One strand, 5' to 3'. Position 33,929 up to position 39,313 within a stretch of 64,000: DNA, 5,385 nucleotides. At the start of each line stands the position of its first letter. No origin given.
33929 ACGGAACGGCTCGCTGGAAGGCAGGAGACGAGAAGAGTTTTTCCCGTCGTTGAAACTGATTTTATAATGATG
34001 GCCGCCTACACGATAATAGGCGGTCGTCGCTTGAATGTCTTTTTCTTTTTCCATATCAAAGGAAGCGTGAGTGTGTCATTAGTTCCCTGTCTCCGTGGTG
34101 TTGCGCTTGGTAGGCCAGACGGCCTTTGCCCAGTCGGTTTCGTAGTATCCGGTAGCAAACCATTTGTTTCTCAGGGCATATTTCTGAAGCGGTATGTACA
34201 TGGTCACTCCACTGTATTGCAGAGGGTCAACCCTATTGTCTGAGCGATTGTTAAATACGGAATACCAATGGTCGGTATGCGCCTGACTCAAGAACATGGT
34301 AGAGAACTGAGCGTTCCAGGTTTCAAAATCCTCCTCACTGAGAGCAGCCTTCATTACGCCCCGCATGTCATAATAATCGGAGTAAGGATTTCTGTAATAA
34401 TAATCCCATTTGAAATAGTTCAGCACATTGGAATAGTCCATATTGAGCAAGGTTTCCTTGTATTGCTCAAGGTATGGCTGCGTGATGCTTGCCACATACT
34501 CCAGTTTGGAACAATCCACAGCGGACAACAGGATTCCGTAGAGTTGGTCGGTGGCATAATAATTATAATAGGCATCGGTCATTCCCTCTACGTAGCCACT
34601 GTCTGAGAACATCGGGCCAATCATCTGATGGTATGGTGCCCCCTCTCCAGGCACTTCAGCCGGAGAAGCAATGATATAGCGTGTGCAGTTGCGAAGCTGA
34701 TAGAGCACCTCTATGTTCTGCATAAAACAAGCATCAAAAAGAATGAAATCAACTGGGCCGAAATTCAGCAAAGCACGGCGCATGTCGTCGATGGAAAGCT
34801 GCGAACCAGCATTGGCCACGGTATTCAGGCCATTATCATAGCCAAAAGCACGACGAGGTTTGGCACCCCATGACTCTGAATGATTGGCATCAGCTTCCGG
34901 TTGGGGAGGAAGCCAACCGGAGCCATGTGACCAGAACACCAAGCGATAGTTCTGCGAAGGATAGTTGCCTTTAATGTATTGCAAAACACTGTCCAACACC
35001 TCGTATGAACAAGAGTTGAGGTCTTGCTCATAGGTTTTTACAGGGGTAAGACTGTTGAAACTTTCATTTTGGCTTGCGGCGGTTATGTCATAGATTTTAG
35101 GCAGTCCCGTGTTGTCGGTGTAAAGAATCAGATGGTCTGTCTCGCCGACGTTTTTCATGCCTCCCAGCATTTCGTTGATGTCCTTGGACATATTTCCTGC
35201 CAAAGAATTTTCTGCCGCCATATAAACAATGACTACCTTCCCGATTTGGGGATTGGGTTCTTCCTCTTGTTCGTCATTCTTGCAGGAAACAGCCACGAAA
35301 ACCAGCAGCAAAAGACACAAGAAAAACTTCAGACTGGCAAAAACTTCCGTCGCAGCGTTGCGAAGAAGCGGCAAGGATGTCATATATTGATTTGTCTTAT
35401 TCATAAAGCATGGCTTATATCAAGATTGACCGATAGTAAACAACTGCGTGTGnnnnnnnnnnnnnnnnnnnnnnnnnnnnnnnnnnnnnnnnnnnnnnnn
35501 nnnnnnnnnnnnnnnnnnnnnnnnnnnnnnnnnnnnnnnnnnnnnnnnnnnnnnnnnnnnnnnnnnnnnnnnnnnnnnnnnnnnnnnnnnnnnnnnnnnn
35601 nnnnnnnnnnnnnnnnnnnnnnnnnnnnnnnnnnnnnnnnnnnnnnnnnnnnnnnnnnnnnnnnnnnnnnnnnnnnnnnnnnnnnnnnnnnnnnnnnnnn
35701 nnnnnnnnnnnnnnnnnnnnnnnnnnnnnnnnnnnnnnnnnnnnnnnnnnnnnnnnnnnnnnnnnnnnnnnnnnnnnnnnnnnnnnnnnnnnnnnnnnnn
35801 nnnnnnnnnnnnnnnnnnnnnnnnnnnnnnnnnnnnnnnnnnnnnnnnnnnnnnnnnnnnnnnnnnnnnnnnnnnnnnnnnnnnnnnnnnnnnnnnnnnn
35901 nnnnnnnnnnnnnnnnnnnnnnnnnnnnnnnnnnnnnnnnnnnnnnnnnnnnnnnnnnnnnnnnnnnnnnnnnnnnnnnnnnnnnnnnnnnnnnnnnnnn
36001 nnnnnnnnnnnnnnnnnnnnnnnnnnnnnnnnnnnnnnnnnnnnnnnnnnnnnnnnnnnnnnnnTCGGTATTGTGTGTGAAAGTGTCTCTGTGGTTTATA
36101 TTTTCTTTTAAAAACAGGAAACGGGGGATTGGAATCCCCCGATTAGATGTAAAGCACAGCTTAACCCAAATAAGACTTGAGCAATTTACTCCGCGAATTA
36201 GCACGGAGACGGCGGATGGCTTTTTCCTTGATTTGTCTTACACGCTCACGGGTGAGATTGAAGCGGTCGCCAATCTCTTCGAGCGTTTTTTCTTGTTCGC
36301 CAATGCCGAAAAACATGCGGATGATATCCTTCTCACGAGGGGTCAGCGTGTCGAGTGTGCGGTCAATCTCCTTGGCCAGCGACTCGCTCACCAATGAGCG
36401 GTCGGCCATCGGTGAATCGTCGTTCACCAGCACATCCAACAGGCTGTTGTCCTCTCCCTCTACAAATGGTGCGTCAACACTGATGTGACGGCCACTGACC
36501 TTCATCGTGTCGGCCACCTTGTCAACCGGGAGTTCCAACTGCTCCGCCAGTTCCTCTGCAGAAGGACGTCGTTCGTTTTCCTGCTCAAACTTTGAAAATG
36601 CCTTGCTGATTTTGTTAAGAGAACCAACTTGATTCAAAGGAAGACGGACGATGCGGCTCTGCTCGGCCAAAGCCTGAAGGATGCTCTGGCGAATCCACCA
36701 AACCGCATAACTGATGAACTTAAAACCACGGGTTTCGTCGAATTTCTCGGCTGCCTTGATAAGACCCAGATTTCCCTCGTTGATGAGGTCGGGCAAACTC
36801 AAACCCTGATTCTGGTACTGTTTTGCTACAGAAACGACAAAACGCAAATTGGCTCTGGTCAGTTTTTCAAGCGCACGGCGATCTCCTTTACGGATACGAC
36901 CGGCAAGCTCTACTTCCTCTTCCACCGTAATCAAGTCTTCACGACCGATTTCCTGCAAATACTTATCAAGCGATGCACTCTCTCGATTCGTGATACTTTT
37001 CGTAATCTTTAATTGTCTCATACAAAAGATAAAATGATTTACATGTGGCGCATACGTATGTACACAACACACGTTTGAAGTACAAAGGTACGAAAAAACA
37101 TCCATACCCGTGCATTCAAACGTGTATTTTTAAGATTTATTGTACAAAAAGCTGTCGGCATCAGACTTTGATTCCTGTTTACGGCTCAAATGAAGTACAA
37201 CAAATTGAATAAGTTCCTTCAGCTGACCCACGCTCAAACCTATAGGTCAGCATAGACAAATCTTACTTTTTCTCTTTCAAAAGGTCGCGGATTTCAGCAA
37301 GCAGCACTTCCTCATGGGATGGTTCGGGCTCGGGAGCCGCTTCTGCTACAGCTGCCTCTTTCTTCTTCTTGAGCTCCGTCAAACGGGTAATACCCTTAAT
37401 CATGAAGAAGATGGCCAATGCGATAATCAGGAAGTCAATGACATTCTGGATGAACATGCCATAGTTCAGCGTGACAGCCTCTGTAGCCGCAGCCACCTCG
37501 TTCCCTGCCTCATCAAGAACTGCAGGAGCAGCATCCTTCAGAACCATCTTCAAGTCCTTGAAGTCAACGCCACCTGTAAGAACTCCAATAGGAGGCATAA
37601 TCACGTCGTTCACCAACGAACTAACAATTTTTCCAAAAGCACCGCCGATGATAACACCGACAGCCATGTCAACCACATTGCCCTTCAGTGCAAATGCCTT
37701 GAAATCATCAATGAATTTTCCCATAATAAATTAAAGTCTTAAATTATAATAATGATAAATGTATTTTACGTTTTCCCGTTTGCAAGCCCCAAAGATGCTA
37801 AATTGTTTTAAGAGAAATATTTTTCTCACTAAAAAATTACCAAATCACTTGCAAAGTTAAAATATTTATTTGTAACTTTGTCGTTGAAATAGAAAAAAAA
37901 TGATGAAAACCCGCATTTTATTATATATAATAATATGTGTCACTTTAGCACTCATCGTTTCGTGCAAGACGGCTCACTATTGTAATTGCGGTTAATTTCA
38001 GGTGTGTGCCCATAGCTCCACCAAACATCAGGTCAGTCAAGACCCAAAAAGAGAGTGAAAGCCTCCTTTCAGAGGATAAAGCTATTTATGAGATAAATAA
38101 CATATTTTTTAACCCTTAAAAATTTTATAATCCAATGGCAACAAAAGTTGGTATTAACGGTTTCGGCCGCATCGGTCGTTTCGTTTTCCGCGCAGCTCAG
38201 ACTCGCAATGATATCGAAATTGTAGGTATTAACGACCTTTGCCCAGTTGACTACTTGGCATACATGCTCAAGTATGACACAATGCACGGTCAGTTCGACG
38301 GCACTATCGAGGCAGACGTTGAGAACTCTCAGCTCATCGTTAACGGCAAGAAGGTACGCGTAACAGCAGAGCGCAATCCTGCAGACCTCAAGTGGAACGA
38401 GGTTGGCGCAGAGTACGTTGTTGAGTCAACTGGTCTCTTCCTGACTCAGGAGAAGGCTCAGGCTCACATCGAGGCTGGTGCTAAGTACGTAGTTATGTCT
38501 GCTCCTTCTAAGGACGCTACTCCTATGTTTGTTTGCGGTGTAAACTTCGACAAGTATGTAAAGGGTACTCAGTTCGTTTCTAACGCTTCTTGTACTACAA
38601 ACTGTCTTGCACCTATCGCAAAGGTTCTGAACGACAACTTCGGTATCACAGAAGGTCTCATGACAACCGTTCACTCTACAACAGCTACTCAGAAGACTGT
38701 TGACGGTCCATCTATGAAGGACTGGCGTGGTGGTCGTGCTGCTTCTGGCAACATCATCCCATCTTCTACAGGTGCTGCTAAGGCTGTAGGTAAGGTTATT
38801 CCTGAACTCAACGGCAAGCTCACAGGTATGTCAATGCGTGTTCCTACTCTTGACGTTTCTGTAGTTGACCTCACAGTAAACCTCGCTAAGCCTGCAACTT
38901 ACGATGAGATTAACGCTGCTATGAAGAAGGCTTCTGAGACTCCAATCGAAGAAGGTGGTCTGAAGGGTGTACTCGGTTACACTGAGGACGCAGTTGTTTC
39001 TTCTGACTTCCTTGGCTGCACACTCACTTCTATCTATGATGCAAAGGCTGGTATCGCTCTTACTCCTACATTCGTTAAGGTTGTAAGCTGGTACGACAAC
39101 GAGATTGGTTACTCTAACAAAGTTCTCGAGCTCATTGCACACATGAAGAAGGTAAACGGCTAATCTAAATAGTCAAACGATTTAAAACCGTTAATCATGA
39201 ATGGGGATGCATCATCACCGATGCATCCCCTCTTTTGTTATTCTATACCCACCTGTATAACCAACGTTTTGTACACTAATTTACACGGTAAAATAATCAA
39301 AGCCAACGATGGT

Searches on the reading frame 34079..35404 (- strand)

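Call 17: search_protein_families(library=pfam, proteins=[window:34079-35404:-], max_evalue=0.001)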
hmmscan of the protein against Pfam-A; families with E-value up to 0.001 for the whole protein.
window:34079-35404:- (441 aa): 1 family
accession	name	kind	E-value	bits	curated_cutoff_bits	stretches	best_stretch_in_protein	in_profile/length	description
PF03415.19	Peptidase_C11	-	8.2e-55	187.2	25.8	1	60-427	1-354/359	Clostripain family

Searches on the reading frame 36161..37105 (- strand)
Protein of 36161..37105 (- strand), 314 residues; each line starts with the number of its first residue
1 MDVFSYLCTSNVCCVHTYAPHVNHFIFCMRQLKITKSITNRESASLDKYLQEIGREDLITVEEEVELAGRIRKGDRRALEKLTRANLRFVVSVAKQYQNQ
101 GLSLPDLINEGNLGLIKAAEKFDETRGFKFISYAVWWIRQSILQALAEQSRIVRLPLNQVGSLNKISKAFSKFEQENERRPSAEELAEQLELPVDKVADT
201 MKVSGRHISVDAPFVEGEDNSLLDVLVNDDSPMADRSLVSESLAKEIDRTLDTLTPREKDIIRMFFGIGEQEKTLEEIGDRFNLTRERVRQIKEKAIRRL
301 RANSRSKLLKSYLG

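Call 17: search_protein_families(library=pfam, proteins=[window:36161-37105:-], max_evalue=0.001)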
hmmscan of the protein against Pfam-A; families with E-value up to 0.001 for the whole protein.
window:36161-37105:- (314 aa): 4 families
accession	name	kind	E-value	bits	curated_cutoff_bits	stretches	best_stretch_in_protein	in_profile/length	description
PF04545.22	Sigma70_r4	-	7e-19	67.5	24.1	1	251-302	2-50/50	Sigma-70, region 4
PF04542.20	Sigma70_r2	-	1.2e-18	67.1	24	1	83-151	2-70/71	Sigma-70 region 2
PF04539.22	Sigma70_r3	-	1.4e-16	60.8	25.3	1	163-230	3-70/78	Sigma-70 region 3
PF00140.25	Sigma70_r1_2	-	2.6e-12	46.9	22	1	45-76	2-33/34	Sigma-70 factor, region 1.2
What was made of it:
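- On Partner-switching module (RsbU/V/W type): The sigma-70 gene at 36161-37105 has regions 1.2 to 4 (call 17), looks like the housekeeping sigma factor, and is not a conserved neighbour.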

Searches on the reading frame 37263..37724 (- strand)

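Call 17: search_protein_families(library=pfam, proteins=[window:37263-37724:-], max_evalue=0.001)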
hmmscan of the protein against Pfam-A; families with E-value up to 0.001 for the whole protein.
window:37263-37724:- (153 aa): 1 family
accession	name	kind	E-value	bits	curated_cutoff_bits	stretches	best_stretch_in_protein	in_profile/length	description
PF01741.23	MscL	-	4.7e-46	156.6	27.4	1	4-150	1-123/123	Large-conductance mechanosensitive channel, MscL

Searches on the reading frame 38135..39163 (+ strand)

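Call 17: search_protein_families(library=pfam, proteins=[window:38135-39163:+], max_evalue=0.001)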
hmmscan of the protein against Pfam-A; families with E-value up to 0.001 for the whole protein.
window:38135-39163:+ (342 aa): 2 families
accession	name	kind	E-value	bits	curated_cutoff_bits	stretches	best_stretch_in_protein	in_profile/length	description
PF02800.25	Gp_dh_C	-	5.6e-68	227.9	24.4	1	158-320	1-158/158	Glyceraldehyde 3-phosphate dehydrogenase, C-terminal domain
PF00044.30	Gp_dh_N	-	5.8e-39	132.9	31.7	1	4-104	2-100/101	Glyceraldehyde 3-phosphate dehydrogenase, NAD binding domain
